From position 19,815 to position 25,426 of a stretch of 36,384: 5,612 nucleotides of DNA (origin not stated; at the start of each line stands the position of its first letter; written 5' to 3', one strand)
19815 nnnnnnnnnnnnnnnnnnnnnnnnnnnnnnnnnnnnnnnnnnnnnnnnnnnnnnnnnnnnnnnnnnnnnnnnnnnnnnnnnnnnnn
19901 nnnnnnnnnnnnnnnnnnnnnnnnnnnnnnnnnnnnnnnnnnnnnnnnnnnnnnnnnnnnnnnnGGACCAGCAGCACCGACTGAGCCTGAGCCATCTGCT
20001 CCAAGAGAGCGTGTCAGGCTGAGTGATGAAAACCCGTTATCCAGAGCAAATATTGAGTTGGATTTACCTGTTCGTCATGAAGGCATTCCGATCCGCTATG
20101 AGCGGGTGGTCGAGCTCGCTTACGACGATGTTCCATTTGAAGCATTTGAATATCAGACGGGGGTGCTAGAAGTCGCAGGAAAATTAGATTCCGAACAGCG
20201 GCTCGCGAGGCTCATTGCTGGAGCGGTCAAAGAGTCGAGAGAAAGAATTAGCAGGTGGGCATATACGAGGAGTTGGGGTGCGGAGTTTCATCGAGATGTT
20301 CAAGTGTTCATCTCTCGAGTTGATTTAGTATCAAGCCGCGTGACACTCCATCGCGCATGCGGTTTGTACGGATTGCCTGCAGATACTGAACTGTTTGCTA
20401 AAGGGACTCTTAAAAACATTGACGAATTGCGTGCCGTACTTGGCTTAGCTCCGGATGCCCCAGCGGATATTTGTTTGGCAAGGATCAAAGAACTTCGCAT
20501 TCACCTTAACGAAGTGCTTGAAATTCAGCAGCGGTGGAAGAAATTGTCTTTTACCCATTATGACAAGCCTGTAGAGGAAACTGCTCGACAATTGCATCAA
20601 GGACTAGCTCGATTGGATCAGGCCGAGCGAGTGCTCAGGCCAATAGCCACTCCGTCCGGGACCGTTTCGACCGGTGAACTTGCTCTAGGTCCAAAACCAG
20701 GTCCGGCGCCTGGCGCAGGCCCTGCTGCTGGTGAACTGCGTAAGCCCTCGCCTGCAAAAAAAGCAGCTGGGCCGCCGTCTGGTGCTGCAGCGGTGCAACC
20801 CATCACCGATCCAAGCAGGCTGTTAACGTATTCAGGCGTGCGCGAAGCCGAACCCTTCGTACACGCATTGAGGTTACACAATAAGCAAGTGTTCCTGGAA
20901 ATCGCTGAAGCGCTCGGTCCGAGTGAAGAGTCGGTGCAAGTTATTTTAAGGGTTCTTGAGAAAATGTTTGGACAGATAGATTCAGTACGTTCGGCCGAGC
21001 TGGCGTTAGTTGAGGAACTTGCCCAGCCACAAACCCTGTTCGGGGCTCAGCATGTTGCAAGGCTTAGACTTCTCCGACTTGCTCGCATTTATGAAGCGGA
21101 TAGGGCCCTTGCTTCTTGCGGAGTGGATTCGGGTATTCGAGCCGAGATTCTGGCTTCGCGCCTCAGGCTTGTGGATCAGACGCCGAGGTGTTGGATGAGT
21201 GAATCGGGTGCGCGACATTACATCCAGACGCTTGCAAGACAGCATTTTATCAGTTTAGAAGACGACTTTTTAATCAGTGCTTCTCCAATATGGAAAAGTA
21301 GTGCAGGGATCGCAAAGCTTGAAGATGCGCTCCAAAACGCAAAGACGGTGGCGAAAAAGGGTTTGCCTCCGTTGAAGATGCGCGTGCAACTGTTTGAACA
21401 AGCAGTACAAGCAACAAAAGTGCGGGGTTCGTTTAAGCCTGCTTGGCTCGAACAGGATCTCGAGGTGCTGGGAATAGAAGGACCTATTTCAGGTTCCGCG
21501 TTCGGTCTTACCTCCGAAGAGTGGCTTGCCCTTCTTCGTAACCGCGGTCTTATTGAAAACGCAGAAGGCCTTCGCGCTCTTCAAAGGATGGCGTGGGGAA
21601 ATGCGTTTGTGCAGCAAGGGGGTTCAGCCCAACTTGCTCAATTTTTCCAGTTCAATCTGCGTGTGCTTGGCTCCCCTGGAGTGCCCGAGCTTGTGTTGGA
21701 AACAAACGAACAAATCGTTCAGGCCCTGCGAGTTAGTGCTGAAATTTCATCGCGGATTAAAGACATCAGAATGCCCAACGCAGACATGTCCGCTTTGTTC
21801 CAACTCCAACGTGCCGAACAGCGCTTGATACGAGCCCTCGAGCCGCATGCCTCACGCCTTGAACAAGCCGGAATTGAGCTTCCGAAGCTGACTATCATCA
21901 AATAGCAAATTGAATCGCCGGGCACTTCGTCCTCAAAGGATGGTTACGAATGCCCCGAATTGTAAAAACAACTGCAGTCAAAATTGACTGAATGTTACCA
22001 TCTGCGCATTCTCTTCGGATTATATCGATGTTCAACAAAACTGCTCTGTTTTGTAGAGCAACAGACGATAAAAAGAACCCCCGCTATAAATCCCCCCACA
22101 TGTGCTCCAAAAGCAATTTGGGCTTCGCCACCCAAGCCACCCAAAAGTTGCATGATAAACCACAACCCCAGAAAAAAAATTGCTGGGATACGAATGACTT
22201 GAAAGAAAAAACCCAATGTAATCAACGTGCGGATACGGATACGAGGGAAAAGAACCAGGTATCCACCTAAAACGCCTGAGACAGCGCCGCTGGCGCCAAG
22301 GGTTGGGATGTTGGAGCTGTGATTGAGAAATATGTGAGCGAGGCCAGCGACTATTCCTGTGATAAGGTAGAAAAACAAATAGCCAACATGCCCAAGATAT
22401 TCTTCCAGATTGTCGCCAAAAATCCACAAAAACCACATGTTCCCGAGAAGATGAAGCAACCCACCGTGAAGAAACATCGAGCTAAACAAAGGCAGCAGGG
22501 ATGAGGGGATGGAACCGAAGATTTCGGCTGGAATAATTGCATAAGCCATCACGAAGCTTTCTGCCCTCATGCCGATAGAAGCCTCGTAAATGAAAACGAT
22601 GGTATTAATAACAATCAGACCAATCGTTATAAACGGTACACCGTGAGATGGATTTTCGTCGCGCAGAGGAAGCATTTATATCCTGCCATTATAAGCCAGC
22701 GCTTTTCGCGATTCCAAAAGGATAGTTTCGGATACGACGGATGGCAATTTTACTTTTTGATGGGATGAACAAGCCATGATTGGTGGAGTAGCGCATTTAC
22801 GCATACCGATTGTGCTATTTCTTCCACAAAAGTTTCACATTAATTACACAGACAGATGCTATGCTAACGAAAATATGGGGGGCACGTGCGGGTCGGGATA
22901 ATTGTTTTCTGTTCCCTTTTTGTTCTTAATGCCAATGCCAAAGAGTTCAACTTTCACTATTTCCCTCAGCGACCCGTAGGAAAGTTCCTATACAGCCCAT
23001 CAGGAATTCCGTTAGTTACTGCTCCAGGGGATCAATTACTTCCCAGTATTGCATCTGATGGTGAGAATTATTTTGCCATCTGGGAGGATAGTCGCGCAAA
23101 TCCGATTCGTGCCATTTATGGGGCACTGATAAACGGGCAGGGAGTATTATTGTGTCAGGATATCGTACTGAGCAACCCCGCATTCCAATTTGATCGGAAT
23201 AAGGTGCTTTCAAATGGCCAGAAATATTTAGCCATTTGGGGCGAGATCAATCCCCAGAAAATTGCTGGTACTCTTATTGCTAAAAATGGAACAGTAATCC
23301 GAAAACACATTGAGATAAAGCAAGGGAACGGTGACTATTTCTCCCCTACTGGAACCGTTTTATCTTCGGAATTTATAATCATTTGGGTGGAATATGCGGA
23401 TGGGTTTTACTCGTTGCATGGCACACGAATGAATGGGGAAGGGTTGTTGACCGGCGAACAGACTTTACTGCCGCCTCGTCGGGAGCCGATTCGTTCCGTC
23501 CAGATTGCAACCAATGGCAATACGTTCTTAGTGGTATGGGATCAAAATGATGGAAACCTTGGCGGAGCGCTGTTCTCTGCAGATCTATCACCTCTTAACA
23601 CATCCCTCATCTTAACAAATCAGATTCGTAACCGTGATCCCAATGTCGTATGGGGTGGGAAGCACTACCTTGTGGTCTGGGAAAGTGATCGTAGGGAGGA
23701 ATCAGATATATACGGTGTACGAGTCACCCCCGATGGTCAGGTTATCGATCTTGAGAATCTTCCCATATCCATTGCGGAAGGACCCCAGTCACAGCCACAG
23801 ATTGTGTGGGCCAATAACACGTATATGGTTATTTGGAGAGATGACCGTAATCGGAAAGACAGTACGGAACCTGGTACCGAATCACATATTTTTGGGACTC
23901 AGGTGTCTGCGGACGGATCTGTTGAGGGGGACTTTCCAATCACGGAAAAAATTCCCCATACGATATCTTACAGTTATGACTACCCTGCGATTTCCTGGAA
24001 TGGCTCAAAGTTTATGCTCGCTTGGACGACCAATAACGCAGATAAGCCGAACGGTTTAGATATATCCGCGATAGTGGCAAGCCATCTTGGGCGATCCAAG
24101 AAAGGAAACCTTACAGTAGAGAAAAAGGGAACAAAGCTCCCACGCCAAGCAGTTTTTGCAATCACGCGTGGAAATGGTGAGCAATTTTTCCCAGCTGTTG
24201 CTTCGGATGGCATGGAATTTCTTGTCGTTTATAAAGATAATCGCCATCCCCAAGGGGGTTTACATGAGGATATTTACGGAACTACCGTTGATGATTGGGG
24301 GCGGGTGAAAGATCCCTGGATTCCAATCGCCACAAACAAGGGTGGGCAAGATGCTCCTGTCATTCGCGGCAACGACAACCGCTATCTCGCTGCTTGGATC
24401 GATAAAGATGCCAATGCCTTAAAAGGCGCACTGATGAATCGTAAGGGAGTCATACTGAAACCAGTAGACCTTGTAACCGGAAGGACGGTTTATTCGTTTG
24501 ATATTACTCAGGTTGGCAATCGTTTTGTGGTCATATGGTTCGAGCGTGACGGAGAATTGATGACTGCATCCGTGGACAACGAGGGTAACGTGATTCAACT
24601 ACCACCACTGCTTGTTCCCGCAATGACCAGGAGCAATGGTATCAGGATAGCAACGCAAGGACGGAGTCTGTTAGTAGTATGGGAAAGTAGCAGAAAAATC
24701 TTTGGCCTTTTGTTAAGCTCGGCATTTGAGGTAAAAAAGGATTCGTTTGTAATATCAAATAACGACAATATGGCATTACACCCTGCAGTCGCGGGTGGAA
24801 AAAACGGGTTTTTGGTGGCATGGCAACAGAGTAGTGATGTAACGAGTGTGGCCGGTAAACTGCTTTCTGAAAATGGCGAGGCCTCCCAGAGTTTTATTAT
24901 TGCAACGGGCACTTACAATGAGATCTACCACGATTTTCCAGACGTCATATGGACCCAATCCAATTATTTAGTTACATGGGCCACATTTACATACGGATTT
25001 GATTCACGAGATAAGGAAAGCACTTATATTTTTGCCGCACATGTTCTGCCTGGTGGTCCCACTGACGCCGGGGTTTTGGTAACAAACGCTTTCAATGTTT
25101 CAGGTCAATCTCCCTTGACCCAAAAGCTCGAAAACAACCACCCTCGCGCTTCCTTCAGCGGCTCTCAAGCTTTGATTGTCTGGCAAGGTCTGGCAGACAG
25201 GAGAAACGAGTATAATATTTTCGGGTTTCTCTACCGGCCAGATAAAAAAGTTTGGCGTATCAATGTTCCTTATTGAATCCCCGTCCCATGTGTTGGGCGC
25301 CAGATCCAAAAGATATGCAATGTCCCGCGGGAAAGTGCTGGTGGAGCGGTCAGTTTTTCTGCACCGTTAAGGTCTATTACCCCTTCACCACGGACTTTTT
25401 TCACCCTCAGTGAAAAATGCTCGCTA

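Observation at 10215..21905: Single 11.7-kb ORF encoding a 3,896-aa orphan protein that does not resemble the usual classes of giant bacterial proteins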

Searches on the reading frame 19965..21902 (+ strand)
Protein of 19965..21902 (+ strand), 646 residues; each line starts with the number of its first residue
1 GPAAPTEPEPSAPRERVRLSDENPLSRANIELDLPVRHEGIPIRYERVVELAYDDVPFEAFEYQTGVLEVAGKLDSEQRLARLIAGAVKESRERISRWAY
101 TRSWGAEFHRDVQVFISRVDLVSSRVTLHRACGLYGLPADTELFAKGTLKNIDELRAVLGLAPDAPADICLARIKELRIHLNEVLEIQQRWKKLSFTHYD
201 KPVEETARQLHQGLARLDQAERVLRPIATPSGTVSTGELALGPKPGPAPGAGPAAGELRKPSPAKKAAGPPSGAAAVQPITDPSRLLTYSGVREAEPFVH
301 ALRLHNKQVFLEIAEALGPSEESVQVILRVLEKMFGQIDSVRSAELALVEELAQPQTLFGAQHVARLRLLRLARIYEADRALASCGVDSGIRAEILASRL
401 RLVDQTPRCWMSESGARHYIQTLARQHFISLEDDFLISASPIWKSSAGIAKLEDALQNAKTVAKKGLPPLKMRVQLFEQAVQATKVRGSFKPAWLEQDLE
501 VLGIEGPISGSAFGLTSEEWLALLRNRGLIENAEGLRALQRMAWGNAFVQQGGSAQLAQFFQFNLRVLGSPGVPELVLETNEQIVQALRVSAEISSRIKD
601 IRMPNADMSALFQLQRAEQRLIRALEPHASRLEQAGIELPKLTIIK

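Call 40: predict_structure(protein=window:19965-21902:+)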
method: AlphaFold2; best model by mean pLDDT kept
length: 646 residues; sequences in the alignment: 1
mean_pLDDT: 42.2   pTM: 0.27
mean pLDDT of the five models: 42.2, 40.3, 38.9, 35.1, 32.6
residues with pLDDT >= 90: 0; 70-90: 34; 50-70: 81; < 50: 531
segments of 3 or more residues with pLDDT < 50: 1-138, 194-199, 231-324, 331-452, 454-456, 465-611, 635-637, 640-646
pLDDT, mean of each block of 10 residues (from residue 1): 39 31 29 28 28 30 35 35 36 37 34 36 40 45 55 69 73 71 62 47 62 75 69 41 37 34 34 32 39 37 41 46 49 43 42 42 43 41 34 36 33 34 33 30 39 48 43 41 38 32 32 37 42 44 37 41 44 41 44 42 42 51 53 51 37
secondary structure, 60 per line:
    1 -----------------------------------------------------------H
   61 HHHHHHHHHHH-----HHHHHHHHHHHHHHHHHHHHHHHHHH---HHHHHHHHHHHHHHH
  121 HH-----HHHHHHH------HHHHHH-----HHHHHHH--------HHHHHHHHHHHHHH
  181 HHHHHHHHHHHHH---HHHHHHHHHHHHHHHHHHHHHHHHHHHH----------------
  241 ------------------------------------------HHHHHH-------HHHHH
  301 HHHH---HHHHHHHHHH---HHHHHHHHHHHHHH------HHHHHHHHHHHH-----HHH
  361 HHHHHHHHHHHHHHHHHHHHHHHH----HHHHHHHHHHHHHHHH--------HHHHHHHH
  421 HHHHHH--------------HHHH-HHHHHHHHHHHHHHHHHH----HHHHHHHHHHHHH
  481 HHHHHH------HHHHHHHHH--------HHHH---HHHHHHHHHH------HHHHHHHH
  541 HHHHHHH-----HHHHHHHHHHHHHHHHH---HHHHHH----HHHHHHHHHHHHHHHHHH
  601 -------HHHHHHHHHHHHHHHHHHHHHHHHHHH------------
elements in order: H60-71 H77-102 H106-122 H128-134 H141-146 H152-158 H167-193 H197-224 H283-288 H296-304 H308-317 H321-334 H341-352 H358-384 H389-404 H413-426 H441-444 H446-463 H468-486 H493-501 H510-513 H517-526 H533-547 H553-569 H573-578 H583-600 H608-634

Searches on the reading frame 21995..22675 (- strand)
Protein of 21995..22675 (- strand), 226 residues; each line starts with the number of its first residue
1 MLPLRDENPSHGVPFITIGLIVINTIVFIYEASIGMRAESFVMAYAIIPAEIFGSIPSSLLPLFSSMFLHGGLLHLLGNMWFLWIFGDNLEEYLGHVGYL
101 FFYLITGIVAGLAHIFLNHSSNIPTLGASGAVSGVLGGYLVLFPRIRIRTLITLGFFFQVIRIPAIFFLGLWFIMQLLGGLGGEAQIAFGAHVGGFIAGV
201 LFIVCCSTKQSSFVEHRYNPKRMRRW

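Call 7: search_protein_families(library=pfam, proteins=[window:21995-22675:-], max_evalue=0.01)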
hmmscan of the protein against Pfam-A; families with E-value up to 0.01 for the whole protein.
window:21995-22675:- (226 aa): 1 family
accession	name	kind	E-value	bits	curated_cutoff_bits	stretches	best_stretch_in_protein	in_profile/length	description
PF01694.28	Rhomboid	-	1.4e-31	110.1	22.6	1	60-206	4-140/143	Rhomboid domain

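Call 11: find_encoding_contigs(protein=window:21995-22675:-, flank=10000, max_places=6)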
Protein window:21995-22675:- (226 aa): no gene with exactly this product is on record in the collection.

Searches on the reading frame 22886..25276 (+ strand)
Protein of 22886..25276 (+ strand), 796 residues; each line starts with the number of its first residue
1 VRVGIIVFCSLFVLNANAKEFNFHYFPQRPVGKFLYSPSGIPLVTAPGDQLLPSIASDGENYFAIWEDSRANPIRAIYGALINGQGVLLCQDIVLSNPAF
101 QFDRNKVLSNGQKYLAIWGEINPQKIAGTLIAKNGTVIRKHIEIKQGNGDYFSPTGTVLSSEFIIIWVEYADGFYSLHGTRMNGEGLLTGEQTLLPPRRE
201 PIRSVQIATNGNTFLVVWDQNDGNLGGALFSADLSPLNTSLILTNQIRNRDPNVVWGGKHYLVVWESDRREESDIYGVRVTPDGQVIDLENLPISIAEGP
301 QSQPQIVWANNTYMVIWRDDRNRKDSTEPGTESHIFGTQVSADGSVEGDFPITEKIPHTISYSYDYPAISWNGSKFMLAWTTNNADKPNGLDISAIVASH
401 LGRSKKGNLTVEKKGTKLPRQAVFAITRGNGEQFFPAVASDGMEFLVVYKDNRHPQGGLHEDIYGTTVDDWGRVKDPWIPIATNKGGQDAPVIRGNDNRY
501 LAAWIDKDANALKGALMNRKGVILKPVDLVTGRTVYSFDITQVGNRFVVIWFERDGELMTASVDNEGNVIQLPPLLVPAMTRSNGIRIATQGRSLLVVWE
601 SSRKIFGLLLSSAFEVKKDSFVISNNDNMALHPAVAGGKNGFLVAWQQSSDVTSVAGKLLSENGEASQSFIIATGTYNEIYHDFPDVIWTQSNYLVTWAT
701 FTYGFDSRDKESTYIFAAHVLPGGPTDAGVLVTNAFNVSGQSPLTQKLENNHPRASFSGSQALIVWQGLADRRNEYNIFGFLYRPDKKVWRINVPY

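Call 7: search_protein_families(library=pfam, proteins=[window:22886-25276:+], max_evalue=0.01)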
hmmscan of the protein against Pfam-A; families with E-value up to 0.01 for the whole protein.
window:22886-25276:+ (796 aa): 0 families

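Call 16: search_protein_families(library=phrogs, proteins=[window:22886-25276:+], max_evalue=0.1)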
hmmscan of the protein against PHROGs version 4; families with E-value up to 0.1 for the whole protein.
window:22886-25276:+ (796 aa): 1 family
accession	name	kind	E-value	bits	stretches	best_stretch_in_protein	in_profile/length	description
phrog_15989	-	unknown function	0.027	15.7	0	275-287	35-47/52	-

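Call 32: search_protein_families(library=padloc, proteins=[window:22886-25276:+], max_evalue=0.1)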
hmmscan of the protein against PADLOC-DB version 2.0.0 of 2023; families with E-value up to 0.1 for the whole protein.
window:22886-25276:+ (796 aa): 0 families

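Call 78: search_protein_families(library=ncbifam, proteins=[window:22886-25276:+], max_evalue=0.1)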
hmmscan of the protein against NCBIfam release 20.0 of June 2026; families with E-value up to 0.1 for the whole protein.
window:22886-25276:+ (796 aa): 0 families
